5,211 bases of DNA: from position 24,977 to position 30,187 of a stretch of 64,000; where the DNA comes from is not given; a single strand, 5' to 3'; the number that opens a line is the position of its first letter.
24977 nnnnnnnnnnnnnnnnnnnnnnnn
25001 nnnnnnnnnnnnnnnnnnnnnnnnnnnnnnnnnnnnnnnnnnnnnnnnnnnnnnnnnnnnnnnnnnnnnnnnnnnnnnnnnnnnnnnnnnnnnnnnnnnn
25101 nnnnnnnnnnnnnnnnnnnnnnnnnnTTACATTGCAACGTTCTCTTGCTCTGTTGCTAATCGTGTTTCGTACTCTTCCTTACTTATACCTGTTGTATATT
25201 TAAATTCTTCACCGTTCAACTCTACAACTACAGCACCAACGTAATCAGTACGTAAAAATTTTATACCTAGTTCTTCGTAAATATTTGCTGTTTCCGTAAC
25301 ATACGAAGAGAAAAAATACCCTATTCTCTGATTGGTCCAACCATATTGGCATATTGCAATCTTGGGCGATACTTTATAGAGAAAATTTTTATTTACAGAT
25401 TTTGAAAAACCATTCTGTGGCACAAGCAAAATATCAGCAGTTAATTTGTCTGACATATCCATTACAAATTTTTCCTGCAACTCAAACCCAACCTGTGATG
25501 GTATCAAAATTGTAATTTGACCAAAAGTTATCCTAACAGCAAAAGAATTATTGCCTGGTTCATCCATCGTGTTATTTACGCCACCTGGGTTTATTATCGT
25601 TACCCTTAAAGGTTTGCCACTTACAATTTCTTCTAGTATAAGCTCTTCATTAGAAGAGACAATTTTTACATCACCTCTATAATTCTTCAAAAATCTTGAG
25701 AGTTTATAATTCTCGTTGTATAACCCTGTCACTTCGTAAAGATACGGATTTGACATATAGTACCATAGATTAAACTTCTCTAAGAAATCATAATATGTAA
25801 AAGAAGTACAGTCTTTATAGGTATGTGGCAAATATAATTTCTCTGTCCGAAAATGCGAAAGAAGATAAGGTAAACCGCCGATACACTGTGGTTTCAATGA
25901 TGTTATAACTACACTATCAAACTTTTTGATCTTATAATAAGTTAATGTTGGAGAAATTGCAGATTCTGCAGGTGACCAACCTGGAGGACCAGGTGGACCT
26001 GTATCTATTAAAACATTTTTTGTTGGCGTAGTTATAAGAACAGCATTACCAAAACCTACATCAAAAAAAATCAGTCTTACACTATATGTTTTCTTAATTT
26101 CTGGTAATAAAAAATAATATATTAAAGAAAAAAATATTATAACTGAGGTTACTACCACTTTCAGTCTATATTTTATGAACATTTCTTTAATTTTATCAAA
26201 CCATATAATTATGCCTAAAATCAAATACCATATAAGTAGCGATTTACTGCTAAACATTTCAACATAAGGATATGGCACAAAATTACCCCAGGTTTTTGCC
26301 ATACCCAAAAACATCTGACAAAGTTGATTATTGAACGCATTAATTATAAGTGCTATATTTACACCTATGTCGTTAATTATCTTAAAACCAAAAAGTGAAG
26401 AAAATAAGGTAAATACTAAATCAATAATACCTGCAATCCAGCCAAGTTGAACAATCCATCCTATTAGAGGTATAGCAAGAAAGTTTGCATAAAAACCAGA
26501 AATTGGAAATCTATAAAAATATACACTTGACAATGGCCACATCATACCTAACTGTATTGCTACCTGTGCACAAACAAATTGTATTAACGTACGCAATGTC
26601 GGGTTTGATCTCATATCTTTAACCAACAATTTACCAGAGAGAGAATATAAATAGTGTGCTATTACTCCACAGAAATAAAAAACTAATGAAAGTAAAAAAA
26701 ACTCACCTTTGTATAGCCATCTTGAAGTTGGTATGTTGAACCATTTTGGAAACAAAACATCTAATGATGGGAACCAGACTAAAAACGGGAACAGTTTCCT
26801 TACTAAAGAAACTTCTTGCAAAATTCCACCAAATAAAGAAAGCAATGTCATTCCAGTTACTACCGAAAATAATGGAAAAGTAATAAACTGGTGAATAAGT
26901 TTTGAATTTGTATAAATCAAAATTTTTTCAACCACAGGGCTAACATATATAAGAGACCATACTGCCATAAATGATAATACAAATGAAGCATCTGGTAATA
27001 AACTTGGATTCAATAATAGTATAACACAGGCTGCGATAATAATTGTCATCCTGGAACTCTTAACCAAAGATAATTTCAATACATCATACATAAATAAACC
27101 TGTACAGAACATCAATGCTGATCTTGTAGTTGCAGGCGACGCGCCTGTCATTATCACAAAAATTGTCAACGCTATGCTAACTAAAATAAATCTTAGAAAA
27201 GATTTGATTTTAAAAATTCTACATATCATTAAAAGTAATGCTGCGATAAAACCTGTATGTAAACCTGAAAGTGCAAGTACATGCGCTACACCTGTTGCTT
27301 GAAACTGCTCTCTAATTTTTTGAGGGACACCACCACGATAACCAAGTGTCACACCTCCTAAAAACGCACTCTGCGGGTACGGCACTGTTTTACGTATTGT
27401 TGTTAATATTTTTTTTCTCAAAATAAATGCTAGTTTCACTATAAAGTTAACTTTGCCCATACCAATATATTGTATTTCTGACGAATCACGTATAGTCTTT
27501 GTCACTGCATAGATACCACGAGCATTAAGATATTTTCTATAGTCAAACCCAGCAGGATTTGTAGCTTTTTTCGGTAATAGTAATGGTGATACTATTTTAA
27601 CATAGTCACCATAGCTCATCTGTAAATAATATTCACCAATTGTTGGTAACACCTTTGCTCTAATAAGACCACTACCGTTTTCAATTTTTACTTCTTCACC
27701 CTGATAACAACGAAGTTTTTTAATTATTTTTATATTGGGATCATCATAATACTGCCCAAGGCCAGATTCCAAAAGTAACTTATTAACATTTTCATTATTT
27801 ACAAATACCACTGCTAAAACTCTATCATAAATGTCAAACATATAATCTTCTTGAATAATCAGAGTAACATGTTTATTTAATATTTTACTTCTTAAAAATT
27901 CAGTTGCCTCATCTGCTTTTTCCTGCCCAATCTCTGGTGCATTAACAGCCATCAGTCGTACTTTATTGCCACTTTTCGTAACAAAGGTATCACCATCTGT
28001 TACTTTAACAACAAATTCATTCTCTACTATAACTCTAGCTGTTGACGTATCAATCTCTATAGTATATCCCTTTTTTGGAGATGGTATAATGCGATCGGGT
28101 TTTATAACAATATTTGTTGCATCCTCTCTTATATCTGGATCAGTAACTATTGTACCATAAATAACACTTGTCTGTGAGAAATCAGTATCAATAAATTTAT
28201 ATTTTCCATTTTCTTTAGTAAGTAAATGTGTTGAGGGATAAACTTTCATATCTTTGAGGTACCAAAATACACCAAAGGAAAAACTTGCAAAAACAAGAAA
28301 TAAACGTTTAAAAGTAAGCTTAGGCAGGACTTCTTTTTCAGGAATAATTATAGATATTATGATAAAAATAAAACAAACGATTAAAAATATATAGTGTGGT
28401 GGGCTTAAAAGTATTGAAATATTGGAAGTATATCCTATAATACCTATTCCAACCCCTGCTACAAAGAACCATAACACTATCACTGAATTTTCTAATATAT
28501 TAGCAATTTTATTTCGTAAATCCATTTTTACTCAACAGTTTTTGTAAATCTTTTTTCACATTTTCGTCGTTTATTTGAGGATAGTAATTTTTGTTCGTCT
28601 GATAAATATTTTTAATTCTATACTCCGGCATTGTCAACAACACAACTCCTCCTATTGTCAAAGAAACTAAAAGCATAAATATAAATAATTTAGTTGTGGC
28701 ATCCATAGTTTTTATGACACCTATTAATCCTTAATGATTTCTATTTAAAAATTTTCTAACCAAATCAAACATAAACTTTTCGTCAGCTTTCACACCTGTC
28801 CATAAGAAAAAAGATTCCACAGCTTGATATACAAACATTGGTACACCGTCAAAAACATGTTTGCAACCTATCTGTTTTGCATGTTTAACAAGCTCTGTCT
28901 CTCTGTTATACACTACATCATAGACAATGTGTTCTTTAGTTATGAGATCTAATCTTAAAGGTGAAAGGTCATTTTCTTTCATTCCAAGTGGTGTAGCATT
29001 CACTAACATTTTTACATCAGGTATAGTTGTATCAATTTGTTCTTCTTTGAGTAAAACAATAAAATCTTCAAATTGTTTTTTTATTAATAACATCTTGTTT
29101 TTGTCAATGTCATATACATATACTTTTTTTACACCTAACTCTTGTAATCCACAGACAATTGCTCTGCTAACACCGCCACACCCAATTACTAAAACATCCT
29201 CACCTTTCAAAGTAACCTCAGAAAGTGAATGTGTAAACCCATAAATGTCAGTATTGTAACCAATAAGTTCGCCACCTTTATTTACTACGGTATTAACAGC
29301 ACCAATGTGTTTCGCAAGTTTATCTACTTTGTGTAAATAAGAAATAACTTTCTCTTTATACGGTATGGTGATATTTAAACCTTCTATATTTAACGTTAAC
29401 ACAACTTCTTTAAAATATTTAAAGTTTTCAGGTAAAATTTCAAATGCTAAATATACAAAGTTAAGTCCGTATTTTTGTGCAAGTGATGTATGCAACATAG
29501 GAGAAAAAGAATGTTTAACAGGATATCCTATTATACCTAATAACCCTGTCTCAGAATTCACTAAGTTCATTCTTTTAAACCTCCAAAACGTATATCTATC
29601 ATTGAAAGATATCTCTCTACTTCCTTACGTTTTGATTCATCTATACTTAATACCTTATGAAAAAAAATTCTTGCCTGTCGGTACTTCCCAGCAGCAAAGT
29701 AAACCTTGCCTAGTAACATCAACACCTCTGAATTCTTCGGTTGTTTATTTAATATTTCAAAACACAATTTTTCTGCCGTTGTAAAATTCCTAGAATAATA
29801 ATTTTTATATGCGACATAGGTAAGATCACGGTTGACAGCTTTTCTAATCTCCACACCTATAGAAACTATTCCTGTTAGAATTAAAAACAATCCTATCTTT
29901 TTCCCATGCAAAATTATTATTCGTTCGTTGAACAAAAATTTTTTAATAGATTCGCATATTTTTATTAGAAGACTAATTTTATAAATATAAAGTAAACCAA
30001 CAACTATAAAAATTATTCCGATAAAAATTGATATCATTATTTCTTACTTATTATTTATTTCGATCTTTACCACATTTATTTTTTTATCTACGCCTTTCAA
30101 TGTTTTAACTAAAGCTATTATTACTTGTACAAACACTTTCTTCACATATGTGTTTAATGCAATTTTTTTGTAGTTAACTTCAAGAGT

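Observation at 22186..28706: Candidate undescribed DNA uptake/processing module: ComEC(+thermonuclease)–tandem Cas4-like Fe-S nuclease–membrane MBL hydrolase operon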

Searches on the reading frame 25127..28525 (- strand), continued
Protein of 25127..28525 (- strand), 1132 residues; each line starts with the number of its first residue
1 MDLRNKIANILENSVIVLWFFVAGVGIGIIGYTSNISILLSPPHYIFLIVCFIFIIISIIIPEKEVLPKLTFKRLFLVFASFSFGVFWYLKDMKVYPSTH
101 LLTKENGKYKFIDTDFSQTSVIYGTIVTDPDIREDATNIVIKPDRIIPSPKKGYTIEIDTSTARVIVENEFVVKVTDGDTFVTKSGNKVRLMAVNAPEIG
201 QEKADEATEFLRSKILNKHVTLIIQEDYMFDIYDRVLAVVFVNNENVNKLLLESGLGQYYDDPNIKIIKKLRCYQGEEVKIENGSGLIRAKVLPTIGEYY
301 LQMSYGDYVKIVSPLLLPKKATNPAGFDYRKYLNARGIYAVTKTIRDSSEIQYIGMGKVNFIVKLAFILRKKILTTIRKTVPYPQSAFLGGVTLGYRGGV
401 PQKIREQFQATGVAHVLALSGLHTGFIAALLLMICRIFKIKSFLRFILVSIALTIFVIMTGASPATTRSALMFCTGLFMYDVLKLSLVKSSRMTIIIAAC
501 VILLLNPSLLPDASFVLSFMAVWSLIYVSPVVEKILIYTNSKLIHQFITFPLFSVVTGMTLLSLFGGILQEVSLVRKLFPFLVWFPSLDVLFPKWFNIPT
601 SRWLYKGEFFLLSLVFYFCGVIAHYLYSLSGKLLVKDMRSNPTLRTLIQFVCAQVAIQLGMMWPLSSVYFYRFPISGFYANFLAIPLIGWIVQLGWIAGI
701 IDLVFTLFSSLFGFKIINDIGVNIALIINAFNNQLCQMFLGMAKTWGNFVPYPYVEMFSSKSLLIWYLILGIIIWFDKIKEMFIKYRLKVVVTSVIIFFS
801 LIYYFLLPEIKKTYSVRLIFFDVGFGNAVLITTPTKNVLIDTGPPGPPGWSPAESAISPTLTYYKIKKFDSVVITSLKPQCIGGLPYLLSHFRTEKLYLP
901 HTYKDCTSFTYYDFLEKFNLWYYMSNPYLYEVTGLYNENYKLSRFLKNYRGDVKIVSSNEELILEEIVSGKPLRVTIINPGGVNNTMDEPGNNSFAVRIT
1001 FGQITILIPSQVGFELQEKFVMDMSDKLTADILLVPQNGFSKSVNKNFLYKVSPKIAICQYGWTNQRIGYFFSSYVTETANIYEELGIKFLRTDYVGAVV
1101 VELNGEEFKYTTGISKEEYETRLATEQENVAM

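Call 97: find_encoding_contigs(protein=P0096, flank=8000, max_places=1)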
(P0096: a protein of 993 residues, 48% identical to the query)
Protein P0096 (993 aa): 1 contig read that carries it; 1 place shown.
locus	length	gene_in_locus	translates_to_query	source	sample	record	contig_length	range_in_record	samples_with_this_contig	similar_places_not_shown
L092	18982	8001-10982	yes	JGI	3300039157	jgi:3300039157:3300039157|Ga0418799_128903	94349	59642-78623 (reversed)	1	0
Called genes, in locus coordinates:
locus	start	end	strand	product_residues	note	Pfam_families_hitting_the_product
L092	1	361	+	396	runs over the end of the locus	PF00932:LTD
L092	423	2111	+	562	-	PF00633:HHH, PF03934:T2SSK (faint), PF12836:HHH_3, PF14520:HHH_5 (faint), PF12836:HHH_3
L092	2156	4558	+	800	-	PF00633:HHH (faint), PF12836:HHH_3, PF14520:HHH_5 (faint), PF12836:HHH_3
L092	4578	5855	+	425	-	PF03349:Toluene_X (weak)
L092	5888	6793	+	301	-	PF00932:LTD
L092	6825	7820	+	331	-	PF03687:UPF0164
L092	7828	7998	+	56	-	-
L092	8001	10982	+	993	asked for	PF13567:DUF4131, PF03772:Competence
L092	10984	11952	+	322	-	PF00753:Lactamase_B, PF12706:Lactamase_B_2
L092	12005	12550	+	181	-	-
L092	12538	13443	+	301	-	-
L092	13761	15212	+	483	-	PF01642:MM_CoA_mutase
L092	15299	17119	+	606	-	PF05157:MshEN, PF00437:T2SSE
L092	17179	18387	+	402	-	PF01590:GAF, PF13185:GAF_2, PF13492:GAF_3, PF13487:HD_5, PF01966:HD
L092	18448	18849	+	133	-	PF02310:B12-binding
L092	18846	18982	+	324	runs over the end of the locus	PF03308:MeaB, PF02492:cobW (faint)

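Call 99: search_dna_similar(query=window:25127-28525:-, collection=plasmids, mode=protein, max_rows=8)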
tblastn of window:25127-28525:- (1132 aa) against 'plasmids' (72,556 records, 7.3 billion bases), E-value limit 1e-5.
Records with a match: 21; places in all: 21; records where one place covers at least 80% of the query: 0.
Best place of each record, by identity: <60% 21.
By first word of the organism name: Clostridium 2; Bacillus 2; Escherichia 2; Listeria 2; Acetoanaerobium 1; Caldicellulosiruptor 1; Paenibacillus 1; Bacteroides 1; Halomontanus 1; Phocaeicola 1; and 7 more.
By predicted mobility (MOB-suite, as given by PLSDB): non-mobilizable 21.
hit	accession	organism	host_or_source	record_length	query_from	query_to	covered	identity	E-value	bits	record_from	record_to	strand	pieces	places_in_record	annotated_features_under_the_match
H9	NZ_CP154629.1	Acetoanaerobium noterae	cell culture,Sludge of a digestion ...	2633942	268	583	28%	28.4%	2e-14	87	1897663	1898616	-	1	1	none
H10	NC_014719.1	Caldicellulosiruptor acetigenus I77R1B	hot spring biomat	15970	780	1109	29%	23.4%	8e-12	78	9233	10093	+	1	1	MBL fold metallo-hydrolase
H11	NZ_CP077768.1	Clostridium sp. CM028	single colony,lamb meat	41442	816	1130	28%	24.4%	2e-9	70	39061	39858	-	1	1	ComEC/Rec2 family competence protein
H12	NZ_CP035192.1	Bacillus subtilis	cell culture,food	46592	298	519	20%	34.2%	2e-14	86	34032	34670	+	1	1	DNA internalization-related competence protein ComEC/Rec2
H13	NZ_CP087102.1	Clostridium estertheticum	single colony,Vacuum packed lamb meat ...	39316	816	1112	26%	23.9%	5e-11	75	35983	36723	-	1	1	ComEC/Rec2 family competence protein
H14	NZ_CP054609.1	Paenibacillus cellulosilyticus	cell culture,soil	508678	306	552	22%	28.7%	7e-16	91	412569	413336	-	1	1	DNA internalization-related competence protein ComEC/Rec2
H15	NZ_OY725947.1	Bacteroides finegoldii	-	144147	306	540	21%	29.9%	4e-13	82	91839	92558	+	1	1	ComEC/Rec2 family competence protein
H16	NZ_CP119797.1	Halomontanus rarus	cell culture,sediment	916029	816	1115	27%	23.1%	9e-6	58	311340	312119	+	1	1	ComEC/Rec2 family competence protein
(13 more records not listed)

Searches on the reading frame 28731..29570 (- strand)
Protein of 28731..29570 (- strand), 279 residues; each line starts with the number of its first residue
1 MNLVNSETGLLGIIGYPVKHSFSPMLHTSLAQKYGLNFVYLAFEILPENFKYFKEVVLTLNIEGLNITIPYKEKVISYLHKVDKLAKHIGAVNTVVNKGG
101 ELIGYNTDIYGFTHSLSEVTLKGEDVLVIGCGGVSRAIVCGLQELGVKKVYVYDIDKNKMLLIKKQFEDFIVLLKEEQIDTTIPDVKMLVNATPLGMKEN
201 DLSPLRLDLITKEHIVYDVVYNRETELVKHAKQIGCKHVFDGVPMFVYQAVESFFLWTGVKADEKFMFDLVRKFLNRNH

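Call 3: search_protein_families(library=pfam, proteins=[window:28731-29570:-], max_evalue=0.01)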
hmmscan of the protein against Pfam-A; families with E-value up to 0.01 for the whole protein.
window:28731-29570:- (279 aa): 3 families
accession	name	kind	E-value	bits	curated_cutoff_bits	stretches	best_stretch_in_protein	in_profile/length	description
PF08501.16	Shikimate_dh_N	-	4.4e-29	101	27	1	13-95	1-83/83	Shikimate dehydrogenase substrate binding domain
PF18317.6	SDH_C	-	1.2e-09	38.1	25.8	1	242-267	1-26/31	Shikimate 5'-dehydrogenase C-terminal domain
PF01488.26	Shikimate_DH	-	0.00072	20.1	24.3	1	120-193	9-83/138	Shikimate / quinate 5-dehydrogenase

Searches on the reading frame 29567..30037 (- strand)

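Call 3: search_protein_families(library=pfam, proteins=[window:29567-30037:-], max_evalue=0.01)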
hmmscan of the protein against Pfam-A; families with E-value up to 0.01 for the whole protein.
window:29567-30037:- (156 aa): 11 families
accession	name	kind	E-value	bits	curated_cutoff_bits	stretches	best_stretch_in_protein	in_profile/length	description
PF07719.23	TPR_2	-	1.2e-05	25.5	27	1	104-134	2-32/34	Tetratricopeptide repeat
PF14559.12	TPR_19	-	1.6e-05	25.6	25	1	83-132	5-54/68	Tetratricopeptide repeat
PF00515.34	TPR_1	-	6.3e-05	23.1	27.8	1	104-135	2-33/34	Tetratricopeptide repeat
PF12895.13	ANAPC3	-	0.0003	21.4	27.2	1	83-129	3-49/82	Anaphase-promoting complex, cyclosome, subunit 3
PF14853.12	Fis1_TPR_C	-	0.00054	20.5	25.3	1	74-109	6-41/53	Fis1 C-terminal tetratricopeptide repeat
PF13181.12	TPR_8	-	0.0013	19.2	25.7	1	104-135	2-33/34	Tetratricopeptide repeat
PF23914.1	TPR_CcmH_CycH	-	0.0023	18.3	42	1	85-132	103-150/158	Cytochrome c-type biogenesis protein H TPR domain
PF13424.12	TPR_12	-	0.0026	18.4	30.1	1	99-134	41-76/77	Tetratricopeptide repeat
PF13431.12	TPR_17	-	0.0038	17.8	24.4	1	94-123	4-33/34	Tetratricopeptide repeat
PF19701.4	DUF6199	-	0.0047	17.1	27.7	1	4-33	2-31/64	Family of unknown function (DUF6199)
PF13174.12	TPR_6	-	0.0083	17.2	26.3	0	104-131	1-28/33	Tetratricopeptide repeat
